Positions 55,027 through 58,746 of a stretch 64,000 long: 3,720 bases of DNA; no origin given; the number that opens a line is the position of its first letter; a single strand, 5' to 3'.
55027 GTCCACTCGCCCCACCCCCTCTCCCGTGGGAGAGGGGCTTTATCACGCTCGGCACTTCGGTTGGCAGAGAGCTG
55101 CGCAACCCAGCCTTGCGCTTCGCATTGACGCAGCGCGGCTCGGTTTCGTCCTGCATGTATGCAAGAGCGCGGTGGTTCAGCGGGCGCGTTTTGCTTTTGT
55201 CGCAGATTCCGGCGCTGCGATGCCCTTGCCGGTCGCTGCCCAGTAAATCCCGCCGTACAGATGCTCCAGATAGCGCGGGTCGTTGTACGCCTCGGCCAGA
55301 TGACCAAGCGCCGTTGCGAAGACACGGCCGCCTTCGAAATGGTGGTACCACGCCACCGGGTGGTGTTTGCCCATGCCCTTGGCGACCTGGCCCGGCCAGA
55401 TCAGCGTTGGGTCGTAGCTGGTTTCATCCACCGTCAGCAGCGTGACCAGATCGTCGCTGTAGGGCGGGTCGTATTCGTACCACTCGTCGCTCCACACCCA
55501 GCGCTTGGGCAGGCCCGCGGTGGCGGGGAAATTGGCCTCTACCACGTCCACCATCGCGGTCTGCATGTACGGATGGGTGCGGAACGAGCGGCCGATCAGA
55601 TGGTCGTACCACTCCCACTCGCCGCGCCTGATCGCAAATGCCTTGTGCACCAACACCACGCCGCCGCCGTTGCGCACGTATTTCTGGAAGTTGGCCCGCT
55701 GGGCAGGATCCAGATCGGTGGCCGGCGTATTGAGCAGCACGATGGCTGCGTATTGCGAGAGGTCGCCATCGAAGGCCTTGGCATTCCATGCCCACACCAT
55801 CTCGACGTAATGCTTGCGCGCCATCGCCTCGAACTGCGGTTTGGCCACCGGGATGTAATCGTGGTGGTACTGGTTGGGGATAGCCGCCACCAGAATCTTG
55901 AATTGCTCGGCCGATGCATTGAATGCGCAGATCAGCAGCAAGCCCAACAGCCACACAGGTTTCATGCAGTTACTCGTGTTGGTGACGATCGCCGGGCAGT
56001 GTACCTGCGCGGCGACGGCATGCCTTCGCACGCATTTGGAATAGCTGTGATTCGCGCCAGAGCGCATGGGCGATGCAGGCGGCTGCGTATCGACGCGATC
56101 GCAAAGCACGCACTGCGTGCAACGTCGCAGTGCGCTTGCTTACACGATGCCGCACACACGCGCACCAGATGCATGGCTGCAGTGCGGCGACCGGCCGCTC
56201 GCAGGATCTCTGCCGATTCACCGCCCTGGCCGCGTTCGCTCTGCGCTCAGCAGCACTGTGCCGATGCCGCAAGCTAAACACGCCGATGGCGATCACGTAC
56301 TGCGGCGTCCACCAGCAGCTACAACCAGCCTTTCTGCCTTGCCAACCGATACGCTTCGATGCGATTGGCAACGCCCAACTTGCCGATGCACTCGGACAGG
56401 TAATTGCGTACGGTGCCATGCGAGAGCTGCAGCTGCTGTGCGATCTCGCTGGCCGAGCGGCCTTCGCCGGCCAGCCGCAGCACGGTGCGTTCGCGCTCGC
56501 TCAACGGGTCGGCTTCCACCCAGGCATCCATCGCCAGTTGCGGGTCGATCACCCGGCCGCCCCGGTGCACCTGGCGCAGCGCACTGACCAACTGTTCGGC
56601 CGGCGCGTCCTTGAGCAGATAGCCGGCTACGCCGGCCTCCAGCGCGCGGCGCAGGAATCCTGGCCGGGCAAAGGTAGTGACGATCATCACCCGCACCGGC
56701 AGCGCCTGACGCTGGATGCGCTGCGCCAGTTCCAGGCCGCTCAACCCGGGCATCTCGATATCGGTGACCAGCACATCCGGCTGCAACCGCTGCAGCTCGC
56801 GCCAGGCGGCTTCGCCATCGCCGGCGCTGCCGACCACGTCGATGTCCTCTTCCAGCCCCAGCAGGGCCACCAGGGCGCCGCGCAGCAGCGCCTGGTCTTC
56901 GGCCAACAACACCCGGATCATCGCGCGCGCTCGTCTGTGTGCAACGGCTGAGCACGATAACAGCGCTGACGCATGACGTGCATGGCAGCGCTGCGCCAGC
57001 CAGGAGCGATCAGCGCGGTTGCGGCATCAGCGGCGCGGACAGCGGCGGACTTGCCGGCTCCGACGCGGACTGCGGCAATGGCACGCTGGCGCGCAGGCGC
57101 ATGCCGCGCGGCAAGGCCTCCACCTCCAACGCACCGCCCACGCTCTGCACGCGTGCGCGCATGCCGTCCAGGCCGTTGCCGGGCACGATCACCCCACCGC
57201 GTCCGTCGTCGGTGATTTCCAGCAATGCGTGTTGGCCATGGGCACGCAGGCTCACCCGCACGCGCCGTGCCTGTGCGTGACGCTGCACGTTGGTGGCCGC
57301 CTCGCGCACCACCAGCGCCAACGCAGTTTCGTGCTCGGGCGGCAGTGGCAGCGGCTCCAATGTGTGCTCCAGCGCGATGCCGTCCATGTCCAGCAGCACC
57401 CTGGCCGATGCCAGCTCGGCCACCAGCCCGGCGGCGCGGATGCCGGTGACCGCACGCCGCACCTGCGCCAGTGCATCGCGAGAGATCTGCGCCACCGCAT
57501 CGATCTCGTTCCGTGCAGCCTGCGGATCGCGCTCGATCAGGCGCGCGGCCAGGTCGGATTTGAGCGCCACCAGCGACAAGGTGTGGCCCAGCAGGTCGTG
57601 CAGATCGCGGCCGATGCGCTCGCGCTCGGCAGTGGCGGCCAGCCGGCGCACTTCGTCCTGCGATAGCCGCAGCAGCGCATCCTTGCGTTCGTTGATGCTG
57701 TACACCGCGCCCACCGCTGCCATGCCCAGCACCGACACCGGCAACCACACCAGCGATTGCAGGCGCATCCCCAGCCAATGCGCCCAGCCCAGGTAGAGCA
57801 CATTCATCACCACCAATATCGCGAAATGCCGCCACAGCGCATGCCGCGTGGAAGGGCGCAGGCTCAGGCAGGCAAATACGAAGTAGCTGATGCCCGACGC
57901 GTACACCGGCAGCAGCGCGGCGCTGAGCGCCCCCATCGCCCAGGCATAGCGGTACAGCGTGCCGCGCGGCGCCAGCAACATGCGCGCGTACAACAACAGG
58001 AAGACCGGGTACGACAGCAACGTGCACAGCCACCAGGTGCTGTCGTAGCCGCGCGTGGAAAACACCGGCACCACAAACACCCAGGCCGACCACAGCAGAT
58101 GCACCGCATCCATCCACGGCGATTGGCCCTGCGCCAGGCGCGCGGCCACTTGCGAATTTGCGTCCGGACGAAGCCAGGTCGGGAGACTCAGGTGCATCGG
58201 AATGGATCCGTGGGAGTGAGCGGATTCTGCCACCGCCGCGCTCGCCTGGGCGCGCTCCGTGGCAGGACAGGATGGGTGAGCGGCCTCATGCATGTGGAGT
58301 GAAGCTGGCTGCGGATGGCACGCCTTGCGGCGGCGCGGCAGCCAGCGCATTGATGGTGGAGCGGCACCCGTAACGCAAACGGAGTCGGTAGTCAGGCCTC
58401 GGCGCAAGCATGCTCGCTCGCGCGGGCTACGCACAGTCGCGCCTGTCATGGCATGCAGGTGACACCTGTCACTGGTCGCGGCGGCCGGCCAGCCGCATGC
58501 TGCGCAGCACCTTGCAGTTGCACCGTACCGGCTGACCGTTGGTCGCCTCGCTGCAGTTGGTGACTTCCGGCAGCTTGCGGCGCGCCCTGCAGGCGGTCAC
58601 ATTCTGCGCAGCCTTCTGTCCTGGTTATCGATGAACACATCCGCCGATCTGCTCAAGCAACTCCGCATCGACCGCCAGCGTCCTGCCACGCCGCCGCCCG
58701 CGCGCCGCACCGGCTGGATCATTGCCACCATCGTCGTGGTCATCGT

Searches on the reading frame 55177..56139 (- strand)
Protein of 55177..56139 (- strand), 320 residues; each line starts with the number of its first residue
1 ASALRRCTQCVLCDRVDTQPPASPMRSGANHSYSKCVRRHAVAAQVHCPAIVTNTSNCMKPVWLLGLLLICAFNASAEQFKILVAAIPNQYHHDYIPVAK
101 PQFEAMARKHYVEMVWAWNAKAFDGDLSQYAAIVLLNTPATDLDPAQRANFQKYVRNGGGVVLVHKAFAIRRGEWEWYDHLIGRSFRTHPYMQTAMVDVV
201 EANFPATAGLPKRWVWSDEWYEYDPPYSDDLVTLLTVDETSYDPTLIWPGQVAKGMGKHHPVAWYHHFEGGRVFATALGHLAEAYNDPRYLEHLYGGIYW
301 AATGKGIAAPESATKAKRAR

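Call 59: search_protein_families(library=pfam, proteins=[window:55177-56139:-], max_evalue=0.0001)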
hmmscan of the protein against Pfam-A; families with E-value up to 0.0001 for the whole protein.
window:55177-56139:- (320 aa): 1 family
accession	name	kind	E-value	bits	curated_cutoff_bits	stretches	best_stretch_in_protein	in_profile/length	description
PF06283.17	ThuA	-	4.3e-55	187.6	33.4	1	81-301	1-209/209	Trehalose utilisation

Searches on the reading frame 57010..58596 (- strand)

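Call 59: search_protein_families(library=pfam, proteins=[window:57010-58596:-], max_evalue=0.0001)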
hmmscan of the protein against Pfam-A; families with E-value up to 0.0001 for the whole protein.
window:57010-58596:- (528 aa): 3 families
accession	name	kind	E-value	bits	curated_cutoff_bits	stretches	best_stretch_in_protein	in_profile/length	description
PF07730.19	HisKA_3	-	6.7e-19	68.6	24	1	324-390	1-67/68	Histidine kinase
PF02518.31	HATPase_c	-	3e-07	31.3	26.4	1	423-508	3-110/111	Histidine kinase-, DNA gyrase B-, and HSP90-like ATPase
PF13581.12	HATPase_c_2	-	2.6e-05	24.7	27.4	1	416-467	22-77/127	Histidine kinase-like ATPase domain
